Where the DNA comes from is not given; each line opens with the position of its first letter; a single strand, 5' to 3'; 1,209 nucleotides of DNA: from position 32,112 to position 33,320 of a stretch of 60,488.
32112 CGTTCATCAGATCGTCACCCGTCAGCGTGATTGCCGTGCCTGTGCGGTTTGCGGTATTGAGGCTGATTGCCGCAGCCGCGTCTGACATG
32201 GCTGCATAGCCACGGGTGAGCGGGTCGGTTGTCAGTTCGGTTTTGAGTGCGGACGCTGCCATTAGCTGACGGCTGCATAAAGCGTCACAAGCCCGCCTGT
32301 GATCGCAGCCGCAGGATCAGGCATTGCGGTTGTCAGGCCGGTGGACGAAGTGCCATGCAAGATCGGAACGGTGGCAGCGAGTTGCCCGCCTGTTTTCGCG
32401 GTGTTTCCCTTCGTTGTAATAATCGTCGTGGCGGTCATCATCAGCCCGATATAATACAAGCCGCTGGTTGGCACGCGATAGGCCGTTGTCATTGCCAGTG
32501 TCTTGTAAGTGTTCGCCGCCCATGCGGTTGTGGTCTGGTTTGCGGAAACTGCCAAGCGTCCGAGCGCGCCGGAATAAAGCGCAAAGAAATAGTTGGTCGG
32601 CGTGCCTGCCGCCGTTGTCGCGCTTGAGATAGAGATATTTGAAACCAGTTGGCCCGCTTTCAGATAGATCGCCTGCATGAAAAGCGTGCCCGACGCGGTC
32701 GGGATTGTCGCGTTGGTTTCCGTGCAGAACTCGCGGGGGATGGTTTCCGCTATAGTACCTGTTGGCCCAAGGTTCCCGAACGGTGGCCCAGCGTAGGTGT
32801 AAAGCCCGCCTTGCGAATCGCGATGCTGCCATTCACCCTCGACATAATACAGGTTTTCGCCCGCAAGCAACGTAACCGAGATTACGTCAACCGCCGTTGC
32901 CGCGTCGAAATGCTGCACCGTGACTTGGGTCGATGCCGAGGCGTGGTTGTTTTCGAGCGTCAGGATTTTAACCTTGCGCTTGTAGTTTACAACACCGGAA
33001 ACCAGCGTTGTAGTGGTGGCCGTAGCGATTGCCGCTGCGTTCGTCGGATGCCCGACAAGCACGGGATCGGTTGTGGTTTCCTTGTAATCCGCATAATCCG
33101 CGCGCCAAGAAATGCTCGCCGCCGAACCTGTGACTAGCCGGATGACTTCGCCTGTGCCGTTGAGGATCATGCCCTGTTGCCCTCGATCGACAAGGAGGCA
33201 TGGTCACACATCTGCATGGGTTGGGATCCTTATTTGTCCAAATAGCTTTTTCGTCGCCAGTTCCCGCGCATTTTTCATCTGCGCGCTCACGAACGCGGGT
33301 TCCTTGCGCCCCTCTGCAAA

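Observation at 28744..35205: Eight-gene, ~6.5-kb accessory block inserted between terminase and gpW/portal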

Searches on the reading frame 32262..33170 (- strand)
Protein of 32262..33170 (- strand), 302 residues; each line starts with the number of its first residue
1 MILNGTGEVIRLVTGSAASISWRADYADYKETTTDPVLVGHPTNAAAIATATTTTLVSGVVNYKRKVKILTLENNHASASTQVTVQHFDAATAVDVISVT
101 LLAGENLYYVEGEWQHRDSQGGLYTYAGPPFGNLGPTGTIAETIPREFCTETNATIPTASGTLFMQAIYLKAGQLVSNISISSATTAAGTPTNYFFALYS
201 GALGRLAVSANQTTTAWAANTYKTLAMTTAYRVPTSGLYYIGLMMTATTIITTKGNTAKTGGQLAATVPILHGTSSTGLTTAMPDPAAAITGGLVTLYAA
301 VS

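Call 4: search_protein_families(library=pfam, proteins=[window:32262-33170:-], max_evalue=0.01)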
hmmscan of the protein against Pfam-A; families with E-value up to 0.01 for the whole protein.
window:32262-33170:- (302 aa): 0 families

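Call 5: search_protein_families(library=phrogs, proteins=[window:32262-33170:-], max_evalue=0.01)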
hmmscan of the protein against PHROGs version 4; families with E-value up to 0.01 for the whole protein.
window:32262-33170:- (302 aa): 0 families

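Call 26: find_homologous_proteins(query=window:32262-33170:-, max_evalue=0.001)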
Query window:32262-33170:- (302 aa): 1360 proteins with E <= 0.001 among 8000 candidates; the best 120 are listed.
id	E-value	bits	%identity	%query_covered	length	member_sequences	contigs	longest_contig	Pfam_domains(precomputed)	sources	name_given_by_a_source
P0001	3.5e-186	635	100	100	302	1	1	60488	-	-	-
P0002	3.4e-119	415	68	99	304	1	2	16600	-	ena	-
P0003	5.4e-118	411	69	100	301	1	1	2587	-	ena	-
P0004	7.2e-118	411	71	100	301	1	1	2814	-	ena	-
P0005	1.4e-117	410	69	100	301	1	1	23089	-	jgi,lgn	jgi:hypothetical protein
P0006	2.0e-117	410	68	100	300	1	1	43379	-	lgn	-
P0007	1.1e-116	407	69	100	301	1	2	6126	-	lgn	-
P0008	6.3e-116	405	68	100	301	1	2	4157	-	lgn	-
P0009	1.7e-115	403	68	100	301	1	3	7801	-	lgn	-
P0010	3.5e-115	402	69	100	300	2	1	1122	-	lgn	-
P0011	3.5e-115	402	67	100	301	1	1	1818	-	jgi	jgi:hypothetical protein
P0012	7.1e-115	401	67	100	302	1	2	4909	-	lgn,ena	-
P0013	1.9e-114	400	69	98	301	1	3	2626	-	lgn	-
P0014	3.8e-113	395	67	100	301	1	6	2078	-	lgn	-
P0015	7.5e-113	395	66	100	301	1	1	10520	-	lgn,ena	-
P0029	8.2e-109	381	64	100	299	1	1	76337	-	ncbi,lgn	-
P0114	2.5e-96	340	58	100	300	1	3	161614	-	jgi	jgi:hypothetical protein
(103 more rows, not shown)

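Call 27: find_encoding_contigs(protein=P0029, flank=10000, max_places=3)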
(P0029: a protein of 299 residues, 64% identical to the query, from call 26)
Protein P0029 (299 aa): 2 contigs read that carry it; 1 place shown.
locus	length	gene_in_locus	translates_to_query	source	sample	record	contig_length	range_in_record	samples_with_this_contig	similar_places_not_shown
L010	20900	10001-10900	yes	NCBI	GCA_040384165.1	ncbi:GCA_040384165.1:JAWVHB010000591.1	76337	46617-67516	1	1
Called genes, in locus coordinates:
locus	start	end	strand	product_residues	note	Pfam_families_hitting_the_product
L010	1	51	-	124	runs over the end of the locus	-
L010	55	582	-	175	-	-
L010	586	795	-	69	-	-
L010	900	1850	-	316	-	PF06067:DUF932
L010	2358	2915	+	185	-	-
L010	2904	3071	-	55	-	-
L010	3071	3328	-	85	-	-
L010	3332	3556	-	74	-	-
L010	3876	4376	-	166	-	PF13392:HNH_3 (weak)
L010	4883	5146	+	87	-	PF13560:HTH_31 (faint), PF01381:HTH_3 (weak)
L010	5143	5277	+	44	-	-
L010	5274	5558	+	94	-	-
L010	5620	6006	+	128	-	-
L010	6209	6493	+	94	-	-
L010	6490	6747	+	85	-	-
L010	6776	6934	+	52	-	-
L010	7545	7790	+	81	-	-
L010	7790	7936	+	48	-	-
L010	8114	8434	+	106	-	-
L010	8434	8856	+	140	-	-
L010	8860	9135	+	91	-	-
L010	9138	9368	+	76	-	-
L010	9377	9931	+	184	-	-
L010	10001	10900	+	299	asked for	-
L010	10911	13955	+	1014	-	-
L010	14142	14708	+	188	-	-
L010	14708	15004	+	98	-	PF20137:BubE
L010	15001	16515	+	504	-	PF03237:Terminase_6N, PF17289:Terminase_6C (weak)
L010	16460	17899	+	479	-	PF06074:Portal_Mu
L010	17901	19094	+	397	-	PF23474:Acb1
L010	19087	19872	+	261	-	-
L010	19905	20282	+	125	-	-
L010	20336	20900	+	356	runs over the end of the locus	-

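Call 28: find_encoding_contigs(protein=P0114, flank=10000, max_places=3)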
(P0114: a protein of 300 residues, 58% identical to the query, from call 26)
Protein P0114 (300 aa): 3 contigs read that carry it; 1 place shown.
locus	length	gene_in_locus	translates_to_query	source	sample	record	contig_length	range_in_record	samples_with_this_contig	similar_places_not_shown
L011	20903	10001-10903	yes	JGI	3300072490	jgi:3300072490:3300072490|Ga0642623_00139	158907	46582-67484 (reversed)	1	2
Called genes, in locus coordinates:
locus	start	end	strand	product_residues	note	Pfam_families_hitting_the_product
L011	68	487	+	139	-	-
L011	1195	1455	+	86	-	-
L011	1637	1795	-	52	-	-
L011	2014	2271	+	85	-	-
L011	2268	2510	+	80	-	-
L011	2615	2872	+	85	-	-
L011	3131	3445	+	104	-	PF15731:MqsA_antitoxin (weak), PF13560:HTH_31, PF01381:HTH_3, PF12844:HTH_19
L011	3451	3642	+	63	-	-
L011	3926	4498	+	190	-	PF13328:HD_4, PF01966:HD (weak)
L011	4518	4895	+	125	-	-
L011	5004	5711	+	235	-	-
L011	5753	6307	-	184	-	-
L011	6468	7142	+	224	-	PF13411:MerR_1 (faint)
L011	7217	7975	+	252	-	-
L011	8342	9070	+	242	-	PF02562:PhoH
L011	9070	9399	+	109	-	-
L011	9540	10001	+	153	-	-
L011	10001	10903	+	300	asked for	-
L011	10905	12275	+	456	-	-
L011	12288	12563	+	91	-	PF23148:Gp77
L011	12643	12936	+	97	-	-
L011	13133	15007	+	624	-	PF13264:DUF4055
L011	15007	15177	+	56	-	-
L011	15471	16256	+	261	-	-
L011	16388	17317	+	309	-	PF20911:GP7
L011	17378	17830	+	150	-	-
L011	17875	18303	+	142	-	-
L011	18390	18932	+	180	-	-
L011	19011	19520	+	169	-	PF20557:DnaT_2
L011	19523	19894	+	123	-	-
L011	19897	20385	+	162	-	-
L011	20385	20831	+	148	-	-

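Call 31: search_protein_families(library=pfam, proteins=[L010:9377-9931:+, L010:10911-13955:+, L011:9540-10001:+, L011:10905-12275:+, L011:12288-12563:+, L011:12643-12936:+, L010:8114-8434:+, L010:8434-8856:+, L010:9138-9368:+], max_evalue=0.1)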
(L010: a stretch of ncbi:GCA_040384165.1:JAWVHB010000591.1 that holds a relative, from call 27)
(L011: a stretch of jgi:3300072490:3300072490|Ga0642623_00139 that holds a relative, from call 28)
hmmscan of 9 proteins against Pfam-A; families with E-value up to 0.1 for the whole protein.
L010:9377-9931:+ (184 aa): 1 family
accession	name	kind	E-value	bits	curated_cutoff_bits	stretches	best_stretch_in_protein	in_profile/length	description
PF23140.1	Gp80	-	0.057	14.2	27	1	73-176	18-123/128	Podophage GP4 fiber I protein gp80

L010:10911-13955:+ (1014 aa): 0 families

L011:9540-10001:+ (153 aa): 0 families

L011:10905-12275:+ (456 aa): 1 family
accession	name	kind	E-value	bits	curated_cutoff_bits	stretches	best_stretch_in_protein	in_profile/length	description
PF22334.1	TubZ_C_2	-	0.0055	17.5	27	0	245-289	31-74/88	Phage tubulin-like protein, C-terminal domain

L011:12288-12563:+ (91 aa): 1 family
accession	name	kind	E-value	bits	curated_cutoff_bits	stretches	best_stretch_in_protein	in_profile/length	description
PF23148.1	Gp77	-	3e-18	66.6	27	1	7-86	1-83/84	Podophage GP4 fiber-tail adaptor protein gp77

L011:12643-12936:+ (97 aa): 1 family
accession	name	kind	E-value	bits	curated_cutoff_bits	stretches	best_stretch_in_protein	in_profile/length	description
PF09613.16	HrpB1_HrpK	-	0.084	13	29.3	0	16-52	14-50/126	Bacterial type III secretion protein (HrpB1_HrpK)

L010:8114-8434:+ (106 aa): 1 family
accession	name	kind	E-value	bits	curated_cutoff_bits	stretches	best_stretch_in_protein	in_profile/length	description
PF23926.2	LtfC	-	0.024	15.7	27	1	19-101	14-98/100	LtfC-like, beta-sandwich domain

L010:8434-8856:+ (140 aa): 0 families

L010:9138-9368:+ (76 aa): 0 families

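Call 36: find_related_loci(query=window:32262-33170:-, collection=viral_contigs, flank=10000)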
Query window:32262-33170:- (302 aa) in viral_contigs; peptide patterns used: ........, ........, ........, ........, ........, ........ (x = any residue, [..] = any of these).
21 stretches matched a pattern; 17 encode a relative of the query (tblastn E <= 1e-3); 17 distinct loci.
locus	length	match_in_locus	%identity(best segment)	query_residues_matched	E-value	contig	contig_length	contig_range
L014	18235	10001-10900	65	1-302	2e-112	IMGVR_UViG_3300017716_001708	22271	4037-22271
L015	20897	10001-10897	60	1-302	2e-105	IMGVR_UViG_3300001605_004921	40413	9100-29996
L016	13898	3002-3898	60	1-302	2e-105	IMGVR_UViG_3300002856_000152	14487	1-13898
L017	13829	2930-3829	64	1-302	2e-105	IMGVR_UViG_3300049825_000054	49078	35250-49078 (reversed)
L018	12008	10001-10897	61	1-302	4e-105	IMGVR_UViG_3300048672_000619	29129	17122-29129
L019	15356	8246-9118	65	11-302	2e-102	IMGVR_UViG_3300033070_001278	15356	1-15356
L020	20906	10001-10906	58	1-302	1e-100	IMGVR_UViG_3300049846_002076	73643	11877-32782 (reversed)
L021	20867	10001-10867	62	13-302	6e-93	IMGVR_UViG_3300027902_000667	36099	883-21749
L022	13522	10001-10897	58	1-302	4e-92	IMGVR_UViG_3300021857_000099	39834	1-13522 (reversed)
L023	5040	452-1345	55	1-302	1e-87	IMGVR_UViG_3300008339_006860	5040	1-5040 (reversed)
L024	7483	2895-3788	55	1-302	1e-87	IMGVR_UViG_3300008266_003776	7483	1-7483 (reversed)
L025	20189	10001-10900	56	1-302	4e-89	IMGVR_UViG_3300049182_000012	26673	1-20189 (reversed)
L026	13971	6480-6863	40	1-130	6e-24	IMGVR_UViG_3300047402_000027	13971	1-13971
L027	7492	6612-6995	37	1-130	1e-19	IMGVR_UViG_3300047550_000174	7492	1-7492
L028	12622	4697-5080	37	1-130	2e-19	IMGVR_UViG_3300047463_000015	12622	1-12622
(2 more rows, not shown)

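Call 49: predict_structure(alignment_id=A1)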
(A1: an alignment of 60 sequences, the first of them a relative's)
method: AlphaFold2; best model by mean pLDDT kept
length: 302 residues; sequences in the alignment: 60
mean_pLDDT: 78.0   pTM: 0.54
mean pLDDT of the five models: 78.0, 77.7, 73.6, 73.4, 70.1
residues with pLDDT >= 90: 94; 70-90: 125; 50-70: 59; < 50: 24
segments of 3 or more residues with pLDDT < 50: 258-279
pLDDT, mean of each block of 10 residues (from residue 1): 92 94 90 65 80 93 90 92 95 94 93 90 72 70 64 70 79 86 66 85 86 79 89 84 79 63 39 45 59 63 77
secondary structure, 60 per line:
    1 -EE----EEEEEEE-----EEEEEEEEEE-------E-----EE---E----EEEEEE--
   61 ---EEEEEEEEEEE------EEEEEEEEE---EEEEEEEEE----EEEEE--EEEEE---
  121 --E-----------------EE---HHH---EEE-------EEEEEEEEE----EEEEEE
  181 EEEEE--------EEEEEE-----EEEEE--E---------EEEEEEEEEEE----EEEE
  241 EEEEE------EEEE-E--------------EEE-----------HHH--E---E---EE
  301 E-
elements in order: E8-14 E20-29 E53-58 E64-74 E81-89 E93-101 E106-110 E113-117 E152-154 E162-170 E175-185 E194-199 E205-209 E222-232 E237-245 E252-255 E272-274 E299-301

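Call 51: fold_search(model_id=the predicted structure, library=pdb)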
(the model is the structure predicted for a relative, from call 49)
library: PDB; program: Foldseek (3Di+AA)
matches with E <= 10: 1089; with E <= 0.001: 0
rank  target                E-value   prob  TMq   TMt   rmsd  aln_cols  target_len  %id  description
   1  8hhv_A                4.9e-03  0.97  0.25  0.17  13.9       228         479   10  endo-alpha-D-arabinanase EndoMA1 from Microbacterium arabinogalactanolyticum (released 2023-08-16)
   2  6bqm                  7.2e-03  0.60  0.18  0.13  18.5       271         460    7  Secreted serine protease VesC from Vibrio cholerae (released 2018-11-28)
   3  8ic1_A                7.5e-03  0.97  0.25  0.17  13.8       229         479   10  endo-alpha-D-arabinanase EndoMA1 D51N mutant from Microbacterium arabinogalactanolyticum in complex with arabinooligos (released 2023-08-16)
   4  1kiu_B                7.5e-03  0.28  0.13  0.14  17.2       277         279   11  FimH adhesin Q133N mutant-FimC chaperone complex with methyl-alpha-D-mannose (released 2002-06-05)
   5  8ayr_B                7.9e-03  0.72  0.24  0.12  20.8       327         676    8  Sialidases and Fucosidases of Akkermansia muciniphila are key for rapid growth on colonic mucin and nutrient sharing a (released 2023-03-01)
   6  9jwb_Z                8.7e-03  1.00  0.41  0.59   4.8       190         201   10  Cyanophage A4 capsid asymmetric unit (released 2025-04-09)
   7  6lfp                  1.1e-02  0.72  0.25  0.14  19.6       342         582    7  Cry3Aa protein for enzyme entrapment (released 2020-10-14)
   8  8hcj_C                1.2e-02  0.82  0.22  0.17  17.1       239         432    8  Structure of GH43 family enzyme, Xylan 1, 4 Beta- xylosidase from pseudopedobacter saltans (released 2023-11-15)
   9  5jr4_A                1.2e-02  0.21  0.13  0.14  16.9       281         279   11  Crystal structure of FimH A27V/V163A from E. coli UTI89 bound to FimG N-terminal extension (released 2017-02-22)
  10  1wcq_A                1.3e-02  0.87  0.23  0.13  12.9       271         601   10  Mutagenesis of the Nucleophilic Tyrosine in a Bacterial Sialidase to Phenylalanine. (released 2005-10-12)
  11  2bzd_A                1.6e-02  0.82  0.23  0.13  13.0       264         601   10  Galactose recognition by the carbohydrate-binding module of a bacterial sialidase. (released 2005-08-19)
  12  9h9a                  1.9e-02  0.41  0.21  0.07  20.3       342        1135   12  native structure of the full-length pesticidal protein Cry8Ba2, from crystals formed in vivo (form 1) (released 2025-12-03)
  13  1dlc                  2.0e-02  0.66  0.25  0.15  21.1       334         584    8  CRYSTAL STRUCTURE OF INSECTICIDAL DELTA-ENDOTOXIN FROM BACILLUS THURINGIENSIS AT 2.5 ANGSTROMS RESOLUTION (released 1994-09-30)
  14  5jqi_B                2.0e-02  0.16  0.12  0.13  17.6       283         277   10  Crystal structure of FimH A62S from E. coli UTI89 bound to FimG N-terminal extension (released 2017-02-22)
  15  5k9h                  2.5e-02  0.57  0.19  0.12  15.9       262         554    9  Crystal structure of a glycoside hydrolase 29 family member from an unknown rumen bacterium (released 2016-09-28)
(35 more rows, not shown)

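Call 58: fold_search(model_id=the predicted structure, library=viral)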
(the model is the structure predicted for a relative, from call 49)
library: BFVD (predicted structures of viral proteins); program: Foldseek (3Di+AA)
matches with E <= 10: 1363; with E <= 0.001: 29
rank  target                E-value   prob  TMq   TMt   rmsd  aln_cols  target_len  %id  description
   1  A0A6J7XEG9            5.3e-09  1.00  0.39  0.27  15.2       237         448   23  Uncharacterized protein [uncultured Caudovirales phage]
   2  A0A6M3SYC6            3.3e-08  1.00  0.45  0.23   7.3       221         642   18  Minor tail protein [Streptomyces phage Issmi]
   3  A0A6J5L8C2            4.0e-08  1.00  0.39  0.23   4.5       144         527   23  Collagen triple helix repeat [uncultured Caudovirales phage]
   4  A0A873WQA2            5.3e-08  1.00  0.46  0.24   7.4       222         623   18  Minor tail protein [Streptomyces phage Sentinel]
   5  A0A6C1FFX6            1.1e-07  1.00  0.46  0.44   2.9       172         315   26  Collagen triple helix repeat-containing protein [Streptomyces phage BRock]
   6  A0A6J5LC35            6.9e-07  1.00  0.38  0.27   6.2       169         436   15  Uncharacterized protein [uncultured Caudovirales phage]
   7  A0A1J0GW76            7.2e-07  1.00  0.46  0.24   3.0       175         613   22  Collagen triple helix repeat-containing protein [Streptomyces phage BRock]
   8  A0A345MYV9            9.6e-07  1.00  0.45  0.57   4.0       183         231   20  (no name in the UniProt tables at hand)
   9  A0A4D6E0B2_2          1.1e-06  1.00  0.42  0.14  13.9       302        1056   16  (no name in the UniProt tables at hand)
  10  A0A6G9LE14            1.2e-06  1.00  0.43  0.27   3.4       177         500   23  (no name in the UniProt tables at hand)
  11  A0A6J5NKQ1            3.9e-06  1.00  0.39  0.66   6.2       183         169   18  Uncharacterized protein [uncultured Caudovirales phage]
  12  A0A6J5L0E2            6.3e-06  1.00  0.36  0.35   2.1       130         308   23  Collagen triple helix repeat [uncultured Caudovirales phage]
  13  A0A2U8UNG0            6.6e-06  1.00  0.42  0.37   7.0       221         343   19  Minor tail protein [Streptomyces phage FlowerPower]
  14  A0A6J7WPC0            7.7e-06  1.00  0.45  0.16  32.2       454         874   12  Uncharacterized protein [uncultured Caudovirales phage]
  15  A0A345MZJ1            3.0e-05  1.00  0.42  0.36   4.1       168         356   24  (no name in the UniProt tables at hand)
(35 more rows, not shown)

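Call 60: find_related_loci(query=window:32262-33170:-, collection=genome_contigs, flank=8000)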
Query window:32262-33170:- (302 aa) in genome_contigs; peptide patterns used: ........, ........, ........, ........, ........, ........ (x = any residue, [..] = any of these).
186 stretches matched a pattern, but none encodes a relative of the query by tblastn (E <= 1e-3).
